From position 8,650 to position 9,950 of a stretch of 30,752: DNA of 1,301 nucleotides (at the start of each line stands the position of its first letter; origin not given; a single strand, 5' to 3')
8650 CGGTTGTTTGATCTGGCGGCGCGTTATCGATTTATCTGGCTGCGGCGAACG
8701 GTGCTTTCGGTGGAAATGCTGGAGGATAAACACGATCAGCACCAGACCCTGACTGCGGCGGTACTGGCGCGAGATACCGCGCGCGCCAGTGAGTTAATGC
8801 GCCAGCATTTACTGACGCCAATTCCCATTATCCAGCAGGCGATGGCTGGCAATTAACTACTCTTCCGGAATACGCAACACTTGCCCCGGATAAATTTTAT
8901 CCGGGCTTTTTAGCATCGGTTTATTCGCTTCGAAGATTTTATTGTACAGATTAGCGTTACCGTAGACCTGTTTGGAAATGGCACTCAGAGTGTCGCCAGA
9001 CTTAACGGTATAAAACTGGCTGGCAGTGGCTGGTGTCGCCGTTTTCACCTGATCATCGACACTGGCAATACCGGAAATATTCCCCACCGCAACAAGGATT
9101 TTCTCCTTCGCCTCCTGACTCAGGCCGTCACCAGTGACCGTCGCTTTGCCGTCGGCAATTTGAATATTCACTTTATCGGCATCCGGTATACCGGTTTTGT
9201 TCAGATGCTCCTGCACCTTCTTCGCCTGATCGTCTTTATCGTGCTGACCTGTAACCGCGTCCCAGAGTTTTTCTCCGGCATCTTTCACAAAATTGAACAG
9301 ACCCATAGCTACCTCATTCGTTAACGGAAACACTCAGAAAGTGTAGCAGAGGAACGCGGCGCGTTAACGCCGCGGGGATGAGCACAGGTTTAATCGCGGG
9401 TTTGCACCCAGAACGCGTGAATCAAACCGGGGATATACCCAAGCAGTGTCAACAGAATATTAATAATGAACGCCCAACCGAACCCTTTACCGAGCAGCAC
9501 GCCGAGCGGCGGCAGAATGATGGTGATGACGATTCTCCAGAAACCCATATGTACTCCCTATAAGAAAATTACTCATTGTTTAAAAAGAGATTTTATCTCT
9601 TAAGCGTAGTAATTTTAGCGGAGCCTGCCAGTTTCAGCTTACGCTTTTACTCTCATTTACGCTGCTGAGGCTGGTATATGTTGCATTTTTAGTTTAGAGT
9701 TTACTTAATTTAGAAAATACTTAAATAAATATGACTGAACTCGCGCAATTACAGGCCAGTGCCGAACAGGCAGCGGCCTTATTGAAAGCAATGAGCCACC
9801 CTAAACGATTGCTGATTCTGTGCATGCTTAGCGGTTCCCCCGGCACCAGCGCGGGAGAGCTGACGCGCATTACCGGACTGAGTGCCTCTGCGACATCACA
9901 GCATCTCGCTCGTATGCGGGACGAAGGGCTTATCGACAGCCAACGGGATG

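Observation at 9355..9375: GC-rich palindrome centred on GTTAAC between yqaE 3' end and ygaU 5' end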

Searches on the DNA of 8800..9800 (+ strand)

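Call 6: search_rna_families(source=window, start=8800, end=9800, threshold=evalue, max_evalue=10)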
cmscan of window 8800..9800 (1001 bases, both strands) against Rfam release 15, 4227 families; matches with E-value up to 10: 2.
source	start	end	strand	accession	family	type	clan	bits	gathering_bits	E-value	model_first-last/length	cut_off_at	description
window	9547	9614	-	RF00566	SNORA35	Gene; snRNA; snoRNA; HACA-box;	CL00034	17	39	1.8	1-129/129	no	Small nucleolar RNA SNORA35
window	8925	8958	+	RF01615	ceN111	Gene; snRNA; snoRNA; CD-box;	-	16.7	43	8.1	1-70/70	no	Nematode snoRNA ceN111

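Call 7: search_dna_similar(query=window:9250-9600:+, collection=ecoli_genomes, mode=near, max_rows=12, rows=spread)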
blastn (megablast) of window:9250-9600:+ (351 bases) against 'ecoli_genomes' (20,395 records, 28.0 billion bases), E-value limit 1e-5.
Records with a match: 5418; places in all: 5420; records where one place covers at least 80% of the query: 5417.
Genomes with a match: 5418 of 5426; with a place that covers at least 80% of the query: 5417. Places per genome that has any: lowest 1, median 1, highest 2. On chromosomes: 5420 places; on plasmids: 0.
Best place of each record, by identity: >=99% 4690; 95-99% 727; 80-90% 1.
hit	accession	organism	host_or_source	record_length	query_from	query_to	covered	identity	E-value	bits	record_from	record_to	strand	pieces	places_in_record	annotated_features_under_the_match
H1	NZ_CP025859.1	Escherichia coli strain 504239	Homo sapiens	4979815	1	351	100%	100.0%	0e+0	649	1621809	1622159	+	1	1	yqaE: YqaE/Pmp3 family membrane protein | kbp: potassium binding protein Kbp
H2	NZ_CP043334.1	Escherichia coli strain WCHEC115106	Homo sapiens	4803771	1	351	100%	100.0%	0e+0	649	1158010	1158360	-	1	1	yqaE: YqaE/Pmp3 family membrane protein | kbp: potassium binding protein Kbp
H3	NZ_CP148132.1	Escherichia coli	missing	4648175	1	351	100%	100.0%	0e+0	649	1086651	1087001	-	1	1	yqaE: YqaE/Pmp3 family membrane protein | kbp: potassium binding protein Kbp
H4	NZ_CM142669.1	Escherichia coli strain UID2309220004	Homo sapiens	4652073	1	351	100%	100.0%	0e+0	649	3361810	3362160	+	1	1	yqaE: YqaE/Pmp3 family membrane protein | kbp: potassium binding protein Kbp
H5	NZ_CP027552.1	Escherichia coli strain 2015C-4498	Homo sapiens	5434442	1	351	100%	99.4%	7e-180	638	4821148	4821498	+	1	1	yqaE: YqaE/Pmp3 family membrane protein | kbp: potassium binding protein Kbp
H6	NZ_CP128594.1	Escherichia coli strain VG1046-3E9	farm environment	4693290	1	351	100%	99.4%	7e-180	638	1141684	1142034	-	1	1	yqaE: YqaE/Pmp3 family membrane protein | kbp: potassium binding protein Kbp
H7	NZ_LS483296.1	Escherichia coli strain NCTC9966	missing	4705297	1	351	100%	99.4%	7e-180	638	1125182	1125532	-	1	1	yqaE: YqaE/Pmp3 family membrane protein | kbp: potassium binding protein Kbp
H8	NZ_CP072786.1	Escherichia coli strain JA0257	not applicable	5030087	1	351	100%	99.1%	3e-178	632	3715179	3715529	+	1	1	yqaE: YqaE/Pmp3 family membrane protein | kbp: potassium binding protein Kbp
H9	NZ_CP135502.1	Escherichia coli strain isolateA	Homo sapiens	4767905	1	351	100%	99.1%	3e-178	632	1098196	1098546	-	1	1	yqaE: YqaE/Pmp3 family membrane protein | kbp: potassium binding protein Kbp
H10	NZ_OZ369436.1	Escherichia coli strain Esc28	not applicable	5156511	1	351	100%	99.1%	3e-178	632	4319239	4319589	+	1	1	yqaE: YqaE/Pmp3 family membrane protein | kbp: potassium binding protein Kbp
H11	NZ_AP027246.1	Escherichia coli strain JNE120393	Homo sapiens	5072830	1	351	100%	98.9%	1e-176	627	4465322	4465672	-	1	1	yqaE: YqaE/Pmp3 family membrane protein | kbp: potassium binding protein Kbp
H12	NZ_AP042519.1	Escherichia coli strain OkiPb01684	bovine feces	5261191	1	231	66%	100.0%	2e-116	427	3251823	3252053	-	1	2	YqaE/Pmp3 family membrane protein | kbp: potassium binding protein Kbp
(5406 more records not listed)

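Call 35: search_dna_similar(query=window:9335-9394:+, collection=ecoli_genomes, mode=near, max_rows=40, rows=spread)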
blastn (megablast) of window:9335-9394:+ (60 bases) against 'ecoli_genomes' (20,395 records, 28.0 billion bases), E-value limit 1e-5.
Records with a match: 5402; places in all: 5402; records where one place covers at least 80% of the query: 5402.
Genomes with a match: 5402 of 5426; with a place that covers at least 80% of the query: 5402. Places per genome that has any: lowest 1, median 1, highest 1. On chromosomes: 5402 places; on plasmids: 0.
Best place of each record, by identity: >=99% 1935; 95-99% 3464; 90-95% 3.
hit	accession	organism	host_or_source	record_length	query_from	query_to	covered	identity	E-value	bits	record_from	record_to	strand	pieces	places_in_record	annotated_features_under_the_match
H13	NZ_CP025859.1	Escherichia coli strain 504239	Homo sapiens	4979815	1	60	100%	100.0%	2e-22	111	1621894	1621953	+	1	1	yqaE: YqaE/Pmp3 family membrane protein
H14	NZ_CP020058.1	Escherichia coli strain AR_0061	missing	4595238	1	60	100%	100.0%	2e-22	111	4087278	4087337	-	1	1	yqaE: YqaE/Pmp3 family membrane protein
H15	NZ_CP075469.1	Escherichia coli strain NT1W22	pig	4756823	1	60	100%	100.0%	2e-22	111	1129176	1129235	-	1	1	yqaE: YqaE/Pmp3 family membrane protein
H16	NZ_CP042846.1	Escherichia coli strain JME64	not applicable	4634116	1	60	100%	100.0%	2e-22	111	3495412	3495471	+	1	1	yqaE: YqaE/Pmp3 family membrane protein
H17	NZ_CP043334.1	Escherichia coli strain WCHEC115106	Homo sapiens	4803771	1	60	100%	100.0%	2e-22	111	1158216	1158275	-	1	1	yqaE: YqaE/Pmp3 family membrane protein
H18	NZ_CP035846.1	Escherichia coli strain TW10598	Homo sapiens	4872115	1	60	100%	100.0%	2e-22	111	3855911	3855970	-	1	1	yqaE: YqaE/Pmp3 family membrane protein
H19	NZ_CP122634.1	Escherichia coli strain ETEC4085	Sus scrofa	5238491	1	60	100%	100.0%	2e-22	111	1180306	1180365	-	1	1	yqaE: YqaE/Pmp3 family membrane protein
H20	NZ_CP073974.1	Escherichia coli strain MB22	Poultry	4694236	1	60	100%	100.0%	2e-22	111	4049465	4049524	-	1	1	yqaE: YqaE/Pmp3 family membrane protein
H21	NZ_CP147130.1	Escherichia coli strain KFu015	river water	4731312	1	60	100%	100.0%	2e-22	111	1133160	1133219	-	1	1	yqaE: YqaE/Pmp3 family membrane protein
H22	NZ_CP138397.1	Escherichia coli strain 81EVA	Homo sapiens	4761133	1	60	100%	100.0%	2e-22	111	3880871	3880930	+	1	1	yqaE: YqaE/Pmp3 family membrane protein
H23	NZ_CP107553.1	Escherichia coli strain MG1655_insertion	laboratory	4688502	1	60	100%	100.0%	2e-22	111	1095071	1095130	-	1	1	yqaE: YqaE/Pmp3 family membrane protein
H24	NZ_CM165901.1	Escherichia coli strain N12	Homo sapiens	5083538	1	60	100%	100.0%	2e-22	111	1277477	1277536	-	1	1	yqaE: YqaE/Pmp3 family membrane protein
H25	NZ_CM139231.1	Escherichia coli strain JMF1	Wildebeest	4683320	1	60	100%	100.0%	2e-22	111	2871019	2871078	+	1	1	yqaE: YqaE/Pmp3 family membrane protein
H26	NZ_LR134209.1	Escherichia coli strain NCTC11476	missing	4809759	1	60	100%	100.0%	2e-22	111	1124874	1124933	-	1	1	yqaE: YqaE/Pmp3 family membrane protein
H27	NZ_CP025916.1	Escherichia coli strain 120899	Homo sapiens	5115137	1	60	100%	98.3%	8e-21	106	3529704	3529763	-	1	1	yqaE: YqaE/Pmp3 family membrane protein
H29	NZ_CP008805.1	Escherichia coli O157:H7 str. SS17 strain SS17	Cattle feces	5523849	1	60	100%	98.3%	8e-21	106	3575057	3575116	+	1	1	yqaE: YqaE/Pmp3 family membrane protein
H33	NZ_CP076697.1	Escherichia coli strain S10EC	Homo sapiens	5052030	1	60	100%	98.3%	8e-21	106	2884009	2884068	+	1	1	yqaE: YqaE/Pmp3 family membrane protein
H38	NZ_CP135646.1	Escherichia coli strain TUM14668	missing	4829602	1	60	100%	98.3%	8e-21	106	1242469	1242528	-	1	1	yqaE: YqaE/Pmp3 family membrane protein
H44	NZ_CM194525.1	Escherichia coli strain 361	Homo sapiens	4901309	1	60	100%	98.3%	8e-21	106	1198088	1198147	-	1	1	yqaE: YqaE/Pmp3 family membrane protein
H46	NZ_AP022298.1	Escherichia coli strain BEC1-S17-ESBL-09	-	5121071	1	60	100%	96.7%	4e-19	100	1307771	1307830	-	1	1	yqaE: YqaE/Pmp3 family membrane protein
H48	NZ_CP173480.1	Escherichia coli strain 98222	Homo sapiens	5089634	1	60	100%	96.7%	4e-19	100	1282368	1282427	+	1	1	yqaE: YqaE/Pmp3 family membrane protein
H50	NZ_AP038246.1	Escherichia coli strain HCM-28C-2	Gallus gallus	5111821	1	60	100%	96.7%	4e-19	100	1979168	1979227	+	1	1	yqaE: YqaE/Pmp3 family membrane protein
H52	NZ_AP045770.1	Escherichia coli strain 23CRST011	Homo sapiens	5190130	1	60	100%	93.3%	3e-15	88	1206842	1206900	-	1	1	yqaE: YqaE/Pmp3 family membrane protein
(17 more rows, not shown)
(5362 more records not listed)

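Call 36: get_annotated_region(hit=H27, flank=60)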
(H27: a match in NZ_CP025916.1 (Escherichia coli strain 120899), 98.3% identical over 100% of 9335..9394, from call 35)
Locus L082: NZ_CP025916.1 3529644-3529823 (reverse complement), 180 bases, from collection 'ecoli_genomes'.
description: Escherichia coli strain 120899 chromosome, complete genome
organism: Escherichia coli strain 120899 (NCBI taxid 562)
replicon: chromosome; assembly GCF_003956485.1
host: Homo sapiens; source: stool; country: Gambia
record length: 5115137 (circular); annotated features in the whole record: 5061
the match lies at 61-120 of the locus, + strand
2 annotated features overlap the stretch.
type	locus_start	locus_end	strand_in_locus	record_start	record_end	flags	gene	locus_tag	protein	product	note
CDS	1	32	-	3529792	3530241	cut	kbp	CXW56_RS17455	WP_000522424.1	potassium binding protein Kbp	-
CDS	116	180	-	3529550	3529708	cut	yqaE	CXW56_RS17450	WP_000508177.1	YqaE/Pmp3 family membrane protein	-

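Call 37: get_annotated_region(hit=H29, flank=60)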
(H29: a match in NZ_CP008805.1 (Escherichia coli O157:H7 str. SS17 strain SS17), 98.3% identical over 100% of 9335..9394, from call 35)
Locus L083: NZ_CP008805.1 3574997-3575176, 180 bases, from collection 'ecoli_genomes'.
description: Escherichia coli O157:H7 str. SS17 chromosome, complete genome
organism: Escherichia coli O157:H7 str. SS17 strain SS17 (NCBI taxid 1328859)
replicon: chromosome; assembly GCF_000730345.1
host: -; source: Cattle feces; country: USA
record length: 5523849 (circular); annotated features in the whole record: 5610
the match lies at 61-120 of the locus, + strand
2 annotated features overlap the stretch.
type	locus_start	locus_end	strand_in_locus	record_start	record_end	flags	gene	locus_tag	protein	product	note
CDS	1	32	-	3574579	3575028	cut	kbp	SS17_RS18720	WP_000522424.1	potassium binding protein Kbp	-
CDS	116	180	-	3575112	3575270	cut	yqaE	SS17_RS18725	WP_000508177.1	YqaE/Pmp3 family membrane protein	-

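Call 38: get_annotated_region(hit=H33, flank=60)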
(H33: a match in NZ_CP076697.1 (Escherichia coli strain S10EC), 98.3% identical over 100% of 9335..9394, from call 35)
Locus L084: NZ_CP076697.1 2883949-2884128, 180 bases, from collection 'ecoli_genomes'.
description: Escherichia coli strain S10EC chromosome, complete genome
organism: Escherichia coli strain S10EC (NCBI taxid 562)
replicon: chromosome; assembly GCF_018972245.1
host: Homo sapiens; source: -; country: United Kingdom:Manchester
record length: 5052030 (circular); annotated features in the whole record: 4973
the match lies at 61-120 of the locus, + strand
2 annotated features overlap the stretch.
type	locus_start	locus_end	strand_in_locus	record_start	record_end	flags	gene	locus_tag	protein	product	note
CDS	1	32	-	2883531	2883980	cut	kbp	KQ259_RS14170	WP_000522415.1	potassium binding protein Kbp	-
CDS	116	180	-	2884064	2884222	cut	yqaE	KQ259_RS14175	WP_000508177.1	YqaE/Pmp3 family membrane protein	-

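Call 39: get_annotated_region(hit=H38, flank=60)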
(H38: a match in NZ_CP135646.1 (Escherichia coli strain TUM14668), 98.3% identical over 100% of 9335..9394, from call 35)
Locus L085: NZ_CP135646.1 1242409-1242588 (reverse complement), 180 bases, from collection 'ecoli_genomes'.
description: Escherichia coli strain TUM14668 chromosome, complete genome
organism: Escherichia coli strain TUM14668 (NCBI taxid 562)
replicon: chromosome; assembly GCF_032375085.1
host: missing; source: missing; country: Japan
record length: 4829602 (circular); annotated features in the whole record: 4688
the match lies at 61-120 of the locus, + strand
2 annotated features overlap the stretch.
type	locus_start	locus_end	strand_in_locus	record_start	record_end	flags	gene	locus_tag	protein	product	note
CDS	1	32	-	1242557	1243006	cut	kbp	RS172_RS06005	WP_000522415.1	potassium binding protein Kbp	-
CDS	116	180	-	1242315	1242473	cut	yqaE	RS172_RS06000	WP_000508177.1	YqaE/Pmp3 family membrane protein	-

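Call 40: get_annotated_region(hit=H44, flank=60)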
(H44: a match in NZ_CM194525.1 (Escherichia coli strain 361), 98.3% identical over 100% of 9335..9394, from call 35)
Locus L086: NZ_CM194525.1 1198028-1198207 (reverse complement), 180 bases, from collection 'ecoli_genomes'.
description: Escherichia coli strain 361 isolate Isolate B chromosome, whole genome shotgun sequence
organism: Escherichia coli strain 361 (NCBI taxid 562)
replicon: chromosome; assembly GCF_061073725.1
host: Homo sapiens; source: blood; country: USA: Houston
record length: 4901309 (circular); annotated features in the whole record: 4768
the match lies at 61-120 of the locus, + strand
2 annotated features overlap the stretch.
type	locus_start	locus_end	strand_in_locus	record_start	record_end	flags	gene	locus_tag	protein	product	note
CDS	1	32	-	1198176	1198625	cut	kbp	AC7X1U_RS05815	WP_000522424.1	potassium binding protein Kbp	-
CDS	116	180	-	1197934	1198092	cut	yqaE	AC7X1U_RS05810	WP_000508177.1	YqaE/Pmp3 family membrane protein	-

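Call 41: get_annotated_region(hit=H46, flank=60)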
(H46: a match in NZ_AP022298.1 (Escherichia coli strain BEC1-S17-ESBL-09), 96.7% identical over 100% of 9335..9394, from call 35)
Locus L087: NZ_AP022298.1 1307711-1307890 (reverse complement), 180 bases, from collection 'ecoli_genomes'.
description: Escherichia coli strain BEC1-S17-ESBL-09 chromosome, complete genome
organism: Escherichia coli strain BEC1-S17-ESBL-09 (NCBI taxid 562)
replicon: chromosome; assembly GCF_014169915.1
host: -; source: -; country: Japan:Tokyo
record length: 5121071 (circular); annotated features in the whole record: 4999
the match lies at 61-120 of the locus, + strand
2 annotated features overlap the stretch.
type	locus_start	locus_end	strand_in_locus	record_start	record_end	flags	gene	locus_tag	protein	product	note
CDS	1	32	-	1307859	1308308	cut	kbp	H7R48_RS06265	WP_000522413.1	potassium binding protein Kbp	-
CDS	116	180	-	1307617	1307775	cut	yqaE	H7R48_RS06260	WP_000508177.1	YqaE/Pmp3 family membrane protein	-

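Call 42: get_annotated_region(hit=H48, flank=60)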
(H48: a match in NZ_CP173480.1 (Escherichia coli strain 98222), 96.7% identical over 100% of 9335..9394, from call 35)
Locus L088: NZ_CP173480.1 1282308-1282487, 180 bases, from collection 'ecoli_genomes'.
description: Escherichia coli strain 98222 chromosome, complete genome
organism: Escherichia coli strain 98222 (NCBI taxid 562)
replicon: chromosome; assembly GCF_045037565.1
host: Homo sapiens; source: urine; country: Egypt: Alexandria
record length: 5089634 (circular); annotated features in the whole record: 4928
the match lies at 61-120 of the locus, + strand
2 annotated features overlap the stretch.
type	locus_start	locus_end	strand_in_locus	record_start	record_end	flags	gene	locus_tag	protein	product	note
CDS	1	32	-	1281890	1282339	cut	kbp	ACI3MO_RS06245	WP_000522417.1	potassium binding protein Kbp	-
CDS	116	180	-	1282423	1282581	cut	yqaE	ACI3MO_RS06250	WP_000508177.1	YqaE/Pmp3 family membrane protein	-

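Call 43: get_annotated_region(hit=H50, flank=60)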
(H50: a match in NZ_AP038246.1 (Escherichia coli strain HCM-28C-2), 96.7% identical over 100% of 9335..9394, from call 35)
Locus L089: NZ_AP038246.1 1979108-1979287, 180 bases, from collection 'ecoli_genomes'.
description: Escherichia coli strain HCM-28C-2 chromosome, complete genome
organism: Escherichia coli strain HCM-28C-2 (NCBI taxid 562)
replicon: chromosome; assembly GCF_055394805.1
host: Gallus gallus; source: chicken meat; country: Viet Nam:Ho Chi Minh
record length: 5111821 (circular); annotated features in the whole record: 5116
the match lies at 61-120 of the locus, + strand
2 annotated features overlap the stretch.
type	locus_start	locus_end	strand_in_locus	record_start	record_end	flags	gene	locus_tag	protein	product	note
CDS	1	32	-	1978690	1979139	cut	kbp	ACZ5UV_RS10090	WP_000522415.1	potassium binding protein Kbp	-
CDS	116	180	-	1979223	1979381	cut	yqaE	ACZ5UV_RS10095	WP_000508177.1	YqaE/Pmp3 family membrane protein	-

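Call 44: get_annotated_region(hit=H52, flank=60)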
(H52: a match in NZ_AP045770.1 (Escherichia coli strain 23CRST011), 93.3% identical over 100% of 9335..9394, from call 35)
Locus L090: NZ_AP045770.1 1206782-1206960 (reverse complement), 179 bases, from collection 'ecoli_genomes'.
description: Escherichia coli strain 23CRST011 chromosome, complete genome
organism: Escherichia coli strain 23CRST011 (NCBI taxid 562)
replicon: chromosome; assembly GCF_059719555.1
host: Homo sapiens; source: feces; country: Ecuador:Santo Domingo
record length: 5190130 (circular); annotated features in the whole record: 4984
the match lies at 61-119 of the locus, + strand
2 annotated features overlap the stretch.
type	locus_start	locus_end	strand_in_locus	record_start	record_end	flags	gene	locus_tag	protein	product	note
CDS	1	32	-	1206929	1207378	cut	kbp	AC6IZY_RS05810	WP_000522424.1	potassium binding protein Kbp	-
CDS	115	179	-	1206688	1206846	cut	yqaE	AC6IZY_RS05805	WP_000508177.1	YqaE/Pmp3 family membrane protein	-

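Call 46: search_dna_similar(query=window:9348-9377:-, collection=ecoli_genomes, mode=near, max_evalue=10, max_rows=8, rows=spread)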
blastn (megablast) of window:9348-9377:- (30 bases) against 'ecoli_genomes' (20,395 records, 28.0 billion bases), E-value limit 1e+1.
Records with a match: 5397; places in all: 5397; records where one place covers at least 80% of the query: 5397.
Genomes with a match: 5397 of 5426; with a place that covers at least 80% of the query: 5397. Places per genome that has any: lowest 1, median 1, highest 1. On chromosomes: 5397 places; on plasmids: 0.
Best place of each record, by identity: >=99% 5397.
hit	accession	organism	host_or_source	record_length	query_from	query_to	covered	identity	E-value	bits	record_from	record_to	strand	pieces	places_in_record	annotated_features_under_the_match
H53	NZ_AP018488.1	Escherichia coli O157:H7 strain PV15-279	Homo sapiens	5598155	1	30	100%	100.0%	1e-6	57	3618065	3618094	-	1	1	none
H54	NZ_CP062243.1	Escherichia coli strain AML003_ev03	not applicable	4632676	1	30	100%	100.0%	1e-6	57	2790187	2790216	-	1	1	none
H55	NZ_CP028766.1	Escherichia coli strain A8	mice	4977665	1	30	100%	100.0%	1e-6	57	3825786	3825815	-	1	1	none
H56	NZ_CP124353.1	Escherichia coli strain AVS0226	environmental-WWTP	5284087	1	30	100%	100.0%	1e-6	57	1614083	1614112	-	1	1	none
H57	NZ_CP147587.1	Escherichia coli strain GN06667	Homo sapiens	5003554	1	30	100%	100.0%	1e-6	57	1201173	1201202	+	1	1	none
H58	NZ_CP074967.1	Escherichia coli strain 00_3230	Homo sapiens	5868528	1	30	100%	100.0%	1e-6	57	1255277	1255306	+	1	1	none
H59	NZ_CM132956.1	Escherichia coli strain 405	Homo sapiens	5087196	1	30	100%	100.0%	1e-6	57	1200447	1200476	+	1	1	none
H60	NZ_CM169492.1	Escherichia coli strain EC09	Homo sapiens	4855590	1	30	100%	100.0%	1e-6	57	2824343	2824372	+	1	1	none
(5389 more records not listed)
